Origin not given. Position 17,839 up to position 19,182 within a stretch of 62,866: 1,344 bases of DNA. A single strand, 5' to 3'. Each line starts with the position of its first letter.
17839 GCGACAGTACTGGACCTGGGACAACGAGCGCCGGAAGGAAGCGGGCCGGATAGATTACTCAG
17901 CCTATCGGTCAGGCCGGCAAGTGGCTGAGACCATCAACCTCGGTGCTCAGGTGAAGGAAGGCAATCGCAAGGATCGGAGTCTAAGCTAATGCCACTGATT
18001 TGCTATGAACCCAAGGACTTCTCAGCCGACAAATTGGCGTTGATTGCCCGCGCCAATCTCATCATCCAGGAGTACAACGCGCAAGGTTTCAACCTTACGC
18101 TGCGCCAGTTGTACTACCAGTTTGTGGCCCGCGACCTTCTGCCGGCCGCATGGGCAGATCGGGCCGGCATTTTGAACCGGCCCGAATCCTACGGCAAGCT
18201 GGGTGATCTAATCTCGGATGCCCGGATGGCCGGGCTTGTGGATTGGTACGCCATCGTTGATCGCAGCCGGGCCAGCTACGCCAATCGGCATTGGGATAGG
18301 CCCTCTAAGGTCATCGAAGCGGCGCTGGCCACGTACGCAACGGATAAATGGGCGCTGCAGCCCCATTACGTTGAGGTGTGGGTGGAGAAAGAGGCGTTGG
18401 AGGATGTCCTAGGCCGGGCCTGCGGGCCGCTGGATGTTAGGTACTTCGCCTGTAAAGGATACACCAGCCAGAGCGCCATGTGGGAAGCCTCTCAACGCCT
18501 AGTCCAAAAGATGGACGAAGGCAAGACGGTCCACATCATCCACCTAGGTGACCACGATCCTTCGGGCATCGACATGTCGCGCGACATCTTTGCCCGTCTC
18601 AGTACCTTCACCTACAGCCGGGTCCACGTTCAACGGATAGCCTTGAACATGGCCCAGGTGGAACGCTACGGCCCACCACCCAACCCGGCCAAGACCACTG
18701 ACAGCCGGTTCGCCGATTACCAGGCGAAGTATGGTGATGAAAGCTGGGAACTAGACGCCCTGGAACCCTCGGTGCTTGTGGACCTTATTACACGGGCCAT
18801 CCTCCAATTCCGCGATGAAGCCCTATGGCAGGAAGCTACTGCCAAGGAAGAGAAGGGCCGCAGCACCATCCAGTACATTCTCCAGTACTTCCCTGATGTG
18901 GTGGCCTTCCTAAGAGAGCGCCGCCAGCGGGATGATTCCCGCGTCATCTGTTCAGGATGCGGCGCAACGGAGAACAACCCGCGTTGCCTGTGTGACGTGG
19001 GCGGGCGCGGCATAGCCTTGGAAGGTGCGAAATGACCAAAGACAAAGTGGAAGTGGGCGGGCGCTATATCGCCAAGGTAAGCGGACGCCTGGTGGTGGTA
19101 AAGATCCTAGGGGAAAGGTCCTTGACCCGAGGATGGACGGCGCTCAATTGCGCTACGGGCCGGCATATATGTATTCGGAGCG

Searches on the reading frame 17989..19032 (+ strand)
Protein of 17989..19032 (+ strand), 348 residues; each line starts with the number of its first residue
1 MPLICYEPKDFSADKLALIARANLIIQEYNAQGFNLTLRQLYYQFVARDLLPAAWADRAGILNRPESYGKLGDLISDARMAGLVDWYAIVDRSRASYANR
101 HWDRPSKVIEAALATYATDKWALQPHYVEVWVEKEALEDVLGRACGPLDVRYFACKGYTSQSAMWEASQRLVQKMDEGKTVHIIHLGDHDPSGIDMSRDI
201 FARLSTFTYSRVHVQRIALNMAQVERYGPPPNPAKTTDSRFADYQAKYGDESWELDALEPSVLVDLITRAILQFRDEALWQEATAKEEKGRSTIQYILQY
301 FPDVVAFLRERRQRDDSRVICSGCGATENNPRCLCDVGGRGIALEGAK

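Call 21: search_protein_families(library=pfam, max_evalue=0.001, proteins=[window:17989-19032:+])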
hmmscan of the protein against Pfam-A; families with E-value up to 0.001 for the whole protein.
window:17989-19032:+ (348 aa): 0 families

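Call 77: search_protein_families(library=phrogs, max_evalue=0.001, proteins=[window:17989-19032:+])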
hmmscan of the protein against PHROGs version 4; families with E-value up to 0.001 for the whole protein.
window:17989-19032:+ (348 aa): 1 family
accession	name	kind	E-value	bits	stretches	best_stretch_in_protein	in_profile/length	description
phrog_6247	-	DNA, RNA and nucleotide metabolism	2.3e-103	346.5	1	5-309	5-300/303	DNA topoisomerase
